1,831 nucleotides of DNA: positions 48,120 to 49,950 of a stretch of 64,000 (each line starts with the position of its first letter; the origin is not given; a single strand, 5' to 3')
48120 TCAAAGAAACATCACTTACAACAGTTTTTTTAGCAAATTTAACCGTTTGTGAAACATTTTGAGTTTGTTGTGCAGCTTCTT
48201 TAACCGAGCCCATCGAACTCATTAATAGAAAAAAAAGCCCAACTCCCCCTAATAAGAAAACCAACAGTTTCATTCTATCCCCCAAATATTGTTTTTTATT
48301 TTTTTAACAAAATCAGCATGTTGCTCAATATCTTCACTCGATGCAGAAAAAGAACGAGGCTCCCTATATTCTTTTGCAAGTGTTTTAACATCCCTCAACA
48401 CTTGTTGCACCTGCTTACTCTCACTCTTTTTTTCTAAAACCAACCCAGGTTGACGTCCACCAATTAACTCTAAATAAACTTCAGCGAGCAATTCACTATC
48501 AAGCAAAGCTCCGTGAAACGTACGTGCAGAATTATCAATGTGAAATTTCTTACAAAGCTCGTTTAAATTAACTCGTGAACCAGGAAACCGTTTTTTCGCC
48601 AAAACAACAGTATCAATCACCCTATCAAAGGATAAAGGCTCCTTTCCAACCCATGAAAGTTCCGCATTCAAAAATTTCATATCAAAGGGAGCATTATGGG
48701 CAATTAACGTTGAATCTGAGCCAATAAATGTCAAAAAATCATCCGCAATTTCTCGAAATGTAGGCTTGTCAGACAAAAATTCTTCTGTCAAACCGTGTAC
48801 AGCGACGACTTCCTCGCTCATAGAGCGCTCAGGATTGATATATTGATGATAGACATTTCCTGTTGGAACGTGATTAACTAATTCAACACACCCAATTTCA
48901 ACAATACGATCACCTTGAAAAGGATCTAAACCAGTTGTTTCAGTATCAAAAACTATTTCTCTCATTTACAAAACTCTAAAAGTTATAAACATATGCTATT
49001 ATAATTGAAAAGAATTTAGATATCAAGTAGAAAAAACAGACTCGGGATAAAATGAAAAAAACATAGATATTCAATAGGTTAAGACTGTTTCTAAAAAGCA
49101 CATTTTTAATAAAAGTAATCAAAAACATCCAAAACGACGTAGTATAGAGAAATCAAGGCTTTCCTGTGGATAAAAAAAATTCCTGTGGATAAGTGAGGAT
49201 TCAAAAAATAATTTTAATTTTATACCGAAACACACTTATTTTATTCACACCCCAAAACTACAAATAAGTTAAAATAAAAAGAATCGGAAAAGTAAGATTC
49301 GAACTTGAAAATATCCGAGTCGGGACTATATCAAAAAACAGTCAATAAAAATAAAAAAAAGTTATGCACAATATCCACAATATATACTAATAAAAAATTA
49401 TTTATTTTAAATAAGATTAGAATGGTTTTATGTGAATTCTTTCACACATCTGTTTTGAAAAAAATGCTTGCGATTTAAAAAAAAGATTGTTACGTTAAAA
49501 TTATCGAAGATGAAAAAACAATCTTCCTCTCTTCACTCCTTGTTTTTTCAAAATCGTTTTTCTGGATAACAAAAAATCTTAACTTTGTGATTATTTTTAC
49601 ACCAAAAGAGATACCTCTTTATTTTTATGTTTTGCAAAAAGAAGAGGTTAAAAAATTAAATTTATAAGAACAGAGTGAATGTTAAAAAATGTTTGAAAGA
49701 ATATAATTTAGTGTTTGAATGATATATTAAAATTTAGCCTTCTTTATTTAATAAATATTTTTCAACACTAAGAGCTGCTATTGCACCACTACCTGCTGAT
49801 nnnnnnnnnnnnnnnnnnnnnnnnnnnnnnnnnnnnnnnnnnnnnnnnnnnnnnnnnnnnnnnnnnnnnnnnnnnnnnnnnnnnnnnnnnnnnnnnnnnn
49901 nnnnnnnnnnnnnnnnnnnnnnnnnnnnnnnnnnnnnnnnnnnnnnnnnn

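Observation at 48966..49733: Probable oriC: 770-bp AT-rich gene-free region with clustered DnaA boxes between dnaQ and trxB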

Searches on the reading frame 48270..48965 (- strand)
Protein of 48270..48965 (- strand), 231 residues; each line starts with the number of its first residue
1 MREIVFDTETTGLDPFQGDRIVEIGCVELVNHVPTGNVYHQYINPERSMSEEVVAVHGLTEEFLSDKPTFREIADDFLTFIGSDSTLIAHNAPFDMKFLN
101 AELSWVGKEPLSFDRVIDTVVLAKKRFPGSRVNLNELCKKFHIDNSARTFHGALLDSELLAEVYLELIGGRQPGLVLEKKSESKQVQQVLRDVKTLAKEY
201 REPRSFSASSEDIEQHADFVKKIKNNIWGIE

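Call 7: search_protein_families(library=ncbifam, proteins=[window:48270-48965:-], max_evalue=0.00001)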
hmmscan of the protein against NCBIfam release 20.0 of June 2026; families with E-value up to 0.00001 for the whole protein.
window:48270-48965:- (231 aa): 26 families (the best 25 are shown)
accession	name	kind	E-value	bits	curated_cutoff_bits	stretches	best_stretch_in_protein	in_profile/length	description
NF004316.1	PRK05711.1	equivalog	1.9e-83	279.7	196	1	1-225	1-225/234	DNA polymerase III subunit epsilon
TIGR01406.1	dnaQ_proteo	equivalog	4.9e-81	271.7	222.7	1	2-226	1-224/231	DNA polymerase III subunit epsilon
TIGR00573.1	dnaq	subfamily_domain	8.7e-51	172.5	71.5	1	3-216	9-217/217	exonuclease, DNA polymerase III, epsilon subunit family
NF005906.0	PRK07883.1-4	equivalog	1e-31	110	495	1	4-169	9-169/563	DEDD exonuclease domain-containing protein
NF005836.0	PRK07740.1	equivalog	1.5e-31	109.7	261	1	4-168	62-223/244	hypothetical protein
NF005289.0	PRK06807.1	equivalog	4.6e-30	104.9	335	1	4-173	11-174/313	3'-5' exonuclease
NF001688.0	PRK00448.1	equivalog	1.9e-29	102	873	1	4-168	426-585/1445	PolC-type DNA polymerase III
TIGR01405.1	polC_Gram_pos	equivalog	8.2e-27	93.3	1043.45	1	4-168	192-351/1211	DNA polymerase III subunit alpha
NF005981.0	PRK08074.1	equivalog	1.3e-26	92.9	789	1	3-169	5-167/931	ATP-dependent DNA helicase DinG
TIGR01407.1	dinG_rel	hypoth_equivalog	6.6e-24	84.2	547.7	1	4-211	3-205/889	putative DnaQ family exonuclease/DinG family helicase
NF005905.0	PRK07883.1-3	equivalog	5.5e-23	81.4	508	1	4-169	27-189/581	DEDD exonuclease domain-containing protein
NF004963.0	PRK06309.1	equivalog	8.8e-23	81.1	245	1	3-184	4-179/232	DNA polymerase III subunit epsilon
NF004964.0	PRK06310.1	equivalog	1.5e-22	80.2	236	1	4-168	10-171/250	DNA polymerase III subunit epsilon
NF004719.0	PRK06063.1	equivalog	3.8e-21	75.3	389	1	5-165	20-174/331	DEDDh family exonuclease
NF005907.0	PRK07883.1-5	equivalog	4.4e-21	74.9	454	1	4-169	31-193/584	DEDD exonuclease domain-containing protein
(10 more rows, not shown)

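Call 9: find_related_loci(query=window:48270-48965:-, collection=genome_contigs, flank=10000)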
Query window:48270-48965:- (231 aa) in genome_contigs; peptide patterns used: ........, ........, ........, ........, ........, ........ (x = any residue, [..] = any of these).
600 stretches matched a pattern (row limit reached: there are more); 579 encode a relative of the query (tblastn E <= 1e-3); the best 80 are kept; 80 distinct loci.
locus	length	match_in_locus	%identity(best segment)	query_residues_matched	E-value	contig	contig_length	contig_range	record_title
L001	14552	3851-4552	77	1-231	1e-124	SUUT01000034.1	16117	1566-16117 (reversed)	MAG: Alphaproteobacteria bacterium isolate SIG53 NODE_63856_length_16117_cov_12.592495, whole genome shotgun sequence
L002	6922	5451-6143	75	1-230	8e-119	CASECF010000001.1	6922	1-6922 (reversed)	uncultured Alphaproteobacteria bacterium isolate CO.O65.metabat-bins.242 genome assembly, contig: CO.O65.metabat-bins.24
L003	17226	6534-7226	72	1-230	2e-113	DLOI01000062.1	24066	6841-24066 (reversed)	MAG TPA_asm: Alphaproteobacteria bacterium UBA7488 UBA7488_contig_443, whole genome shotgun sequence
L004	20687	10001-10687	70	1-231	9e-113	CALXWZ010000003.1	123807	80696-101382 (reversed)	MAG: uncultured Alphaproteobacteria bacterium isolate BRZ_CI__bin89 genome assembly, contig: BRZ_CI__NODE_210_length_123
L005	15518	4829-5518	66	1-231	6e-101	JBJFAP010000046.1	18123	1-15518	MAG: Alphaproteobacteria bacterium isolate LOHA09_bin.005 NODE_1680_length_18123_cov_4.612077, whole genome shotgun sequ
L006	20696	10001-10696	62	1-231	2e-96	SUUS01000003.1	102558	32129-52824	MAG: Alphaproteobacteria bacterium isolate SIG52 NODE_4881_length_102558_cov_5.530386, whole genome shotgun sequence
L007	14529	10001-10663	63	1-228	4e-92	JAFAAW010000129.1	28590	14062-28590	MAG: Proteobacteria bacterium isolate OH_PFB_97 k127_954675, whole genome shotgun sequence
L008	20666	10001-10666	59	1-228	1e-91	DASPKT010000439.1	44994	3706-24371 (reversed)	MAG TPA_asm: Azospirillaceae bacterium isolate SMAG_U12043 k141_645383, whole genome shotgun sequence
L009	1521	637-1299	63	1-228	3e-97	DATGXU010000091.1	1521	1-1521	MAG TPA_asm: Magnetospirillum sp. isolate SMAG_U10617 k141_4460, whole genome shotgun sequence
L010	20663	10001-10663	61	1-228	3e-89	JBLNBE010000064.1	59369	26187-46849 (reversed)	MAG: Bacteroidota bacterium isolate MAG159 PRJNA951521_bin2_renamed_63, whole genome shotgun sequence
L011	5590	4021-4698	58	1-228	2e-86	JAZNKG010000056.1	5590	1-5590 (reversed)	MAG: Alphaproteobacteria bacterium isolate T1900044677_TS20190143.MAGScoT_cleanbin_000004 SGB_1643_k141_4664302, whole g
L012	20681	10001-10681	57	1-228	2e-86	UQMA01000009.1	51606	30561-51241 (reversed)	uncultured Azospirillum sp. isolate UMGS418 genome assembly, contig: NODE_153_length_51606_cov_4.582123, whole genome sh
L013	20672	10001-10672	57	1-228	4e-86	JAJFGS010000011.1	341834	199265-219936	MAG: Alphaproteobacteria bacterium isolate OFTM75 OFTM75_10, whole genome shotgun sequence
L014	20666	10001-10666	58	1-228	9e-86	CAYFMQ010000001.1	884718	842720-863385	MAG TPA_asm: uncultured Thalassospiraceae bacterium isolate ERP019367_co1_8 genome assembly, contig: NODE_7_length_88471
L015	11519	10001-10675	57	1-228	8e-85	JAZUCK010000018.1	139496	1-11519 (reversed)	MAG: Alphaproteobacteria bacterium isolate T1900045314_YK20190003.MAGScoT_cleanbin_000006 SGB_6269_k141_1866110, whole g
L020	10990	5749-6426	55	1-228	9e-84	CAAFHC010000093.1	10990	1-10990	MAG TPA_asm: Alphaproteobacteria bacterium, isolate HGM16780, WGS project CAAFHC010000000 data, contig: SRS146812_64_k99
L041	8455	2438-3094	56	1-220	1e-82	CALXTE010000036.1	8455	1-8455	MAG: uncultured Alphaproteobacteria bacterium isolate BRZ_SN__bin90 genome assembly, contig: BRZ_SN__NODE_10637_length_8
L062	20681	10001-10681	54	1-230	2e-80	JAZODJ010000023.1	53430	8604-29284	MAG: Alphaproteobacteria bacterium isolate T1900044752_TS20190418.MAGScoT_cleanbin_000002 SGB_2243_k141_2883649, whole g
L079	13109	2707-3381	54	1-228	7e-80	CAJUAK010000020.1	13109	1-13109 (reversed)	MAG TPA_asm: uncultured Alphaproteobacteria bacterium isolate MGBC118957 genome assembly, contig: MGBC118957.20, whole g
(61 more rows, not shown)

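Call 14: search_protein_families(library=ncbifam, proteins=[L001:1991-3385:-, L004:8034-9428:-, L005:3141-4406:-, L006:8187-9533:-], max_evalue=1e-10)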
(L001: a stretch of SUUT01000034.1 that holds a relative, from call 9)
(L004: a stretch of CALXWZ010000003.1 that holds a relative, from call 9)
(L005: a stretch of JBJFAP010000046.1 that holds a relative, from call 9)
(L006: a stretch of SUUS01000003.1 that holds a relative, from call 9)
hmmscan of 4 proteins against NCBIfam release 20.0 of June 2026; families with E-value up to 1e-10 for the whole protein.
L001:1991-3385:- (464 aa): 8 families
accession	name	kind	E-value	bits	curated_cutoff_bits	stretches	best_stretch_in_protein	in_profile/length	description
TIGR00435.1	cysS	equivalog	1.4e-143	479.4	340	1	2-462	1-464/466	cysteine--tRNA ligase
NF011108.0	PRK14536.1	equivalog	1.4e-119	400.1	780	1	2-462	3-488/490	cysteine--tRNA ligase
NF011107.0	PRK14534.1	equivalog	1.8e-91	307.5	744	1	1-458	2-475/481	cysteine--tRNA ligase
TIGR03447.1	mycothiol_MshC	equivalog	2.1e-72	244.2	485.1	1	2-386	18-393/411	cysteine--1-D-myo-inosityl 2-amino-2-deoxy-alpha-D-glucopyranoside ligase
TIGR00398.1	metG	equivalog_domain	1.1e-18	67.3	336.35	0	235-331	292-390/530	methionine--tRNA ligase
NF008957.0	PRK12300.1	subfamily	2.5e-13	48.9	677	0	224-335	579-691/946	leucine--tRNA ligase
NF008900.0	PRK12267.1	equivalog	3.6e-12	45.6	598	0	30-138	11-122/648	methionine--tRNA ligase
NF001100.0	PRK00133.1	equivalog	6.2e-11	41.6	587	0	253-331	313-394/676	methionine--tRNA ligase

L004:8034-9428:- (464 aa): 9 families
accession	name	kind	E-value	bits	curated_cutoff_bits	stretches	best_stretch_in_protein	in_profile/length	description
TIGR00435.1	cysS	equivalog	8e-147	490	340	1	2-462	1-464/466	cysteine--tRNA ligase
NF011108.0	PRK14536.1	equivalog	4.1e-121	405.1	780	1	2-462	3-488/490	cysteine--tRNA ligase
NF011107.0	PRK14534.1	equivalog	1.9e-91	307.5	744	1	1-458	2-475/481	cysteine--tRNA ligase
TIGR03447.1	mycothiol_MshC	equivalog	4.6e-75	253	485.1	1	2-397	18-403/411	cysteine--1-D-myo-inosityl 2-amino-2-deoxy-alpha-D-glucopyranoside ligase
TIGR00398.1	metG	equivalog_domain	3.2e-18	65.8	336.35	0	235-380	292-451/530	methionine--tRNA ligase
NF008957.0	PRK12300.1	subfamily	4.2e-15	54.8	677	1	224-405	579-765/946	leucine--tRNA ligase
NF008900.0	PRK12267.1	equivalog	7.4e-14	51.2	598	0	25-138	6-122/648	methionine--tRNA ligase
NF001100.0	PRK00133.1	equivalog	1.4e-12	46.9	587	0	253-333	313-396/676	methionine--tRNA ligase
NF009687.0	PRK13208.1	equivalog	3.7e-11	41.9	738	0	245-344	508-598/801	valine--tRNA ligase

L005:3141-4406:- (421 aa): 16 families
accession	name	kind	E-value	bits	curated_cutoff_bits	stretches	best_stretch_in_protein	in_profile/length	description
NF006886.1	PRK09376.1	equivalog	1.8e-204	679.2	315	1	1-419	1-413/413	transcription termination factor Rho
TIGR00767.1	rho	equivalog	3.4e-203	675.1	509.45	1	2-420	2-414/415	transcription termination factor Rho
NF041509.1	paralog_Rho2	exception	4.7e-136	453.8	628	1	64-417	13-358/360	transcription termination factor Rho, short form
TIGR03496.1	FliI_clade1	equivalog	1.1e-24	87.1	619.1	1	163-390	126-357/414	flagellar protein export ATPase FliI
TIGR01026.1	fliI_yscN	subfamily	7.7e-24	84.2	379.5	1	163-391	152-382/440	FliI/YscN family ATPase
TIGR02546.1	III_secr_ATP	equivalog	1.3e-23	83.4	604.75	1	163-391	135-365/423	type III secretion system ATPase SctN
TIGR03498.1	FliI_clade3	equivalog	2e-22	79.4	587.45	1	163-390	129-360/418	flagellar protein export ATPase FliI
TIGR03497.1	FliI_clade2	equivalog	2e-20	73.2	629.8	1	163-391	126-356/413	flagellar protein export ATPase FliI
NF006012.0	PRK08149.1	equivalog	7.1e-19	68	594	1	163-390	143-372/431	type III secretion system ATPase SctN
NF005391.0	PRK06936.1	equivalog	1.5e-18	66.9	657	1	160-391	148-381/439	type III secretion system ATPase SctN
NF005295.0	PRK06820.1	equivalog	2.1e-18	66.5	690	1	163-391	152-382/440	EscN/YscN/HrcN family type III secretion system ATPase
NF005765.0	PRK07594.1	equivalog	1.9e-16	59.8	715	1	163-390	144-373/433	EscN/YscN/HrcN family type III secretion system ATPase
NF006575.0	PRK09099.1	subfamily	2.5e-16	59.5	706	1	132-390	125-383/443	type III secretion system ATPase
NF005535.1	PRK07196.1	equivalog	1.1e-14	54.3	715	1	159-371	142-357/434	flagellar protein export ATPase FliI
NF006290.1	PRK08472.1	equivalog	3.3e-14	52.6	644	1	164-390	147-375/433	flagellar protein export ATPase FliI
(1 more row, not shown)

L006:8187-9533:- (448 aa): 16 families
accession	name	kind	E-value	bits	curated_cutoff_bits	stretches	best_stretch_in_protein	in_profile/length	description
NF006886.1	PRK09376.1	equivalog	1.1e-204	679.8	315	1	28-446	1-413/413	transcription termination factor Rho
TIGR00767.1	rho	equivalog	1.4e-204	679.7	509.45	1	29-447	2-414/415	transcription termination factor Rho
NF041509.1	paralog_Rho2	exception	1.9e-136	455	628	1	97-444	17-358/360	transcription termination factor Rho, short form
TIGR03496.1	FliI_clade1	equivalog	9.9e-25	87.2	619.1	1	186-417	122-357/414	flagellar protein export ATPase FliI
TIGR01026.1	fliI_yscN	subfamily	2.4e-24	85.9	379.5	1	189-418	151-382/440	FliI/YscN family ATPase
TIGR02546.1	III_secr_ATP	equivalog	1.1e-23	83.6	604.75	1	188-418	133-365/423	type III secretion system ATPase SctN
TIGR03498.1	FliI_clade3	equivalog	1.6e-22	79.8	587.45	1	186-417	125-360/418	flagellar protein export ATPase FliI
TIGR03497.1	FliI_clade2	equivalog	3.3e-20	72.4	629.8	1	187-418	123-356/413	flagellar protein export ATPase FliI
NF006012.0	PRK08149.1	equivalog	4.8e-19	68.6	594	1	189-416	142-371/431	type III secretion system ATPase SctN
NF005391.0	PRK06936.1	equivalog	4.4e-18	65.3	657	1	186-418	147-381/439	type III secretion system ATPase SctN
NF005295.0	PRK06820.1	equivalog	1.1e-17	64.2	690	1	187-417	149-381/440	EscN/YscN/HrcN family type III secretion system ATPase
NF006575.0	PRK09099.1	subfamily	6.9e-17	61.3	706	1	157-417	123-383/443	type III secretion system ATPase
NF005765.0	PRK07594.1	equivalog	4.1e-16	58.7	715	1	189-417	143-373/433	EscN/YscN/HrcN family type III secretion system ATPase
NF006290.1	PRK08472.1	equivalog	4.1e-15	55.6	644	1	190-417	146-375/433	flagellar protein export ATPase FliI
NF005535.1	PRK07196.1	equivalog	9.1e-15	54.6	715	1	182-405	138-364/434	flagellar protein export ATPase FliI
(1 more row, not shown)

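Call 47: search_protein_families(library=pfam, proteins=[L011:3432-4010:+, L011:1666-2919:-, L020:5167-5745:+, L020:3395-4648:-, L001:4552-4989:+], max_evalue=0.01)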
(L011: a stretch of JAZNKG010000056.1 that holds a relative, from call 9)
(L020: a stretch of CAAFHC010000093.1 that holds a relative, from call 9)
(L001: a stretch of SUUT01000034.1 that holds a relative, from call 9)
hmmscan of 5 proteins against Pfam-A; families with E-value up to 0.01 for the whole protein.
L011:3432-4010:+ (192 aa): 4 families
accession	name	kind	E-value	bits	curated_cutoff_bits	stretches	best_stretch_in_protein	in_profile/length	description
PF01121.26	CoaE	-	7.7e-39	133.7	27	1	2-176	1-177/180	Dephospho-CoA kinase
PF13238.12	AAA_18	-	3e-05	24.9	29.4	1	4-95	1-92/128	AAA domain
PF01712.25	dNK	-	0.00013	22.2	27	1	6-88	3-88/203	Deoxynucleoside kinase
PF13521.12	AAA_28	-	0.0023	18.6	27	1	6-28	4-27/164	AAA domain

L011:1666-2919:- (417 aa): 8 families
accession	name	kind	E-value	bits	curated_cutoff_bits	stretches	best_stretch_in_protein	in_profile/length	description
PF07497.18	Rho_RNA_bind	-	5.4e-33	113.1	27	1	52-125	2-73/73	Rho termination factor, RNA-binding domain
PF00006.31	ATP-synt_ab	-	3.5e-27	95.9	29.5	1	158-362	2-211/213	ATP synthase alpha/beta family, nucleotide-binding domain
PF07498.18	Rho_N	-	2.3e-13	50.3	24.9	1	5-46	1-42/43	Rho termination factor, N-terminal domain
PF05729.18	NACHT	-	0.00043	20.6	26.7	1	182-273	12-97/167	NACHT domain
PF13481.12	AAA_25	-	0.00067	19.8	27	1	169-210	32-81/195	AAA domain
PF08206.17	OB_RNB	-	0.0017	18.5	24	1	53-105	1-45/58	Ribonuclease B OB domain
PF22707.2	S1CSD-TOTE-2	-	0.0018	18.7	27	1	53-99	5-40/60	S1/CSD-like domain 2 of the TOTE conflict systems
PF13401.12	AAA_22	-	0.0083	16.9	27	0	173-269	8-96/130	AAA domain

L020:5167-5745:+ (192 aa): 6 families
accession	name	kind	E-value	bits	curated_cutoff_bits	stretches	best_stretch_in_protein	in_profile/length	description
PF01121.26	CoaE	-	3.6e-36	125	27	1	3-175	2-176/180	Dephospho-CoA kinase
PF13521.12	AAA_28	-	8.2e-06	26.6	27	1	4-123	2-94/164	AAA domain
PF13238.12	AAA_18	-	2.9e-05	25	29.4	1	4-148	1-117/128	AAA domain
PF13671.12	AAA_33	-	5.1e-05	24.1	27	1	3-144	1-120/143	AAA domain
PF13189.12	Cytidylate_kin2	-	8e-05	23.3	28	1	4-169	2-157/176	Cytidylate kinase-like family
PF00931.28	NB-ARC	-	0.004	16.9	23.5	1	2-54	19-56/248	NB-ARC domain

L020:3395-4648:- (417 aa): 9 families
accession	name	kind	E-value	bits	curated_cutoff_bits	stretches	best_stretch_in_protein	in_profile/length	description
PF07497.18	Rho_RNA_bind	-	7.1e-32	109.5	27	1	52-125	2-73/73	Rho termination factor, RNA-binding domain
PF00006.31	ATP-synt_ab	-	3.5e-26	92.6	29.5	1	158-362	2-211/213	ATP synthase alpha/beta family, nucleotide-binding domain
PF07498.18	Rho_N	-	5.7e-14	52.3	24.9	1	5-44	1-40/43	Rho termination factor, N-terminal domain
PF05729.18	NACHT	-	0.00027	21.3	26.7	1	182-275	12-99/167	NACHT domain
PF08206.17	OB_RNB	-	0.00041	20.4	24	1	53-107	1-47/58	Ribonuclease B OB domain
PF22707.2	S1CSD-TOTE-2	-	0.00061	20.2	27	1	52-99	4-40/60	S1/CSD-like domain 2 of the TOTE conflict systems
PF13481.12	AAA_25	-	0.0015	18.6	27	1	169-226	32-98/195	AAA domain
PF13401.12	AAA_22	-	0.0069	17.1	27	0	173-269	8-96/130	AAA domain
PF19568.5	Spore_III_AA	-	0.0083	15.7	27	0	152-213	126-188/306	Sporulation stage III, protein AA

L001:4552-4989:+ (145 aa): 0 families

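Call 49: find_related_loci(query=window:48270-48965:-, collection=metagenome_contigs, flank=4000)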
Query window:48270-48965:- (231 aa) in metagenome_contigs; peptide patterns used: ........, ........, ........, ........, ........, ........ (x = any residue, [..] = any of these).
600 stretches matched a pattern (row limit reached: there are more); 550 encode a relative of the query (tblastn E <= 1e-3); the best 80 are kept; 80 distinct loci.
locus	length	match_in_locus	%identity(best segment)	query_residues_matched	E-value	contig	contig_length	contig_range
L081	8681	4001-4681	59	1-228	5e-88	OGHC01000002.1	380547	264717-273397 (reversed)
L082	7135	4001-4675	57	2-228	8e-87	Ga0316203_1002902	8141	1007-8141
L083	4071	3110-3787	59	1-228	2e-86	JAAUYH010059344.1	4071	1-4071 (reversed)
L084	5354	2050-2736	58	1-228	3e-85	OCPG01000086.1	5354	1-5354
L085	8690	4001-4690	56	1-231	6e-85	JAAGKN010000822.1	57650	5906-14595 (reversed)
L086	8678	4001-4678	56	1-228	3e-85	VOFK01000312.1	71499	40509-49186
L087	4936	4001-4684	56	1-228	1e-84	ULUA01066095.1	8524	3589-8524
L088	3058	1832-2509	58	1-228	2e-85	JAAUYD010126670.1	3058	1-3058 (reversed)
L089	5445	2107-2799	55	1-228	3e-84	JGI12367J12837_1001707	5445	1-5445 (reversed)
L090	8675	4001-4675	57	1-228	3e-84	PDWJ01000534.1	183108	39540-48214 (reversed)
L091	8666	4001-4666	55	1-228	1e-83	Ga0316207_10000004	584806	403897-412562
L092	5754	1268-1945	57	1-228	9e-84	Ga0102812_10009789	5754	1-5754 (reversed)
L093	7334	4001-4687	57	1-228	7e-84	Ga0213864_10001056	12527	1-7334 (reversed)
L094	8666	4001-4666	57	1-228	3e-84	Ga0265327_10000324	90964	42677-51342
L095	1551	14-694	56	2-228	2e-88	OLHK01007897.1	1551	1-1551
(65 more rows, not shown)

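Call 50: find_encoding_contigs(protein=window:48270-48965:-, flank=3000, max_places=6)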
Protein window:48270-48965:- (231 aa): no gene with exactly this product is on record in the collection.

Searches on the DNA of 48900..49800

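Call 33: search_rna_families(source=window, start=48900, end=49800, threshold=evalue, max_evalue=10)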
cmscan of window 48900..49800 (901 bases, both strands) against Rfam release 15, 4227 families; matches with E-value up to 10: 4.
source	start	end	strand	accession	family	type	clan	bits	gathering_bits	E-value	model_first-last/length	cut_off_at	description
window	49506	49551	-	RF04343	Plastid-psbA-2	Cis-reg;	CL00153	17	55.8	3.8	1-60/60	no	Plastid-psbA-2 3UTR RNA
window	49550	49625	-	RF01651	ceN69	Gene; snRNA; snoRNA; CD-box;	-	16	45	5.2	1-107/107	no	Caenorhabditis snoRNA ceN69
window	49176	49234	-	RF03421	mir-2558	Gene; miRNA;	-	15.3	70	8.4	1-84/84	no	mir-2558 microRNA precursor family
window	49400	49455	-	RF02842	RefA1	Gene; sRNA;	-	12.2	94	9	1-222/222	no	Enterococcus sRNA A1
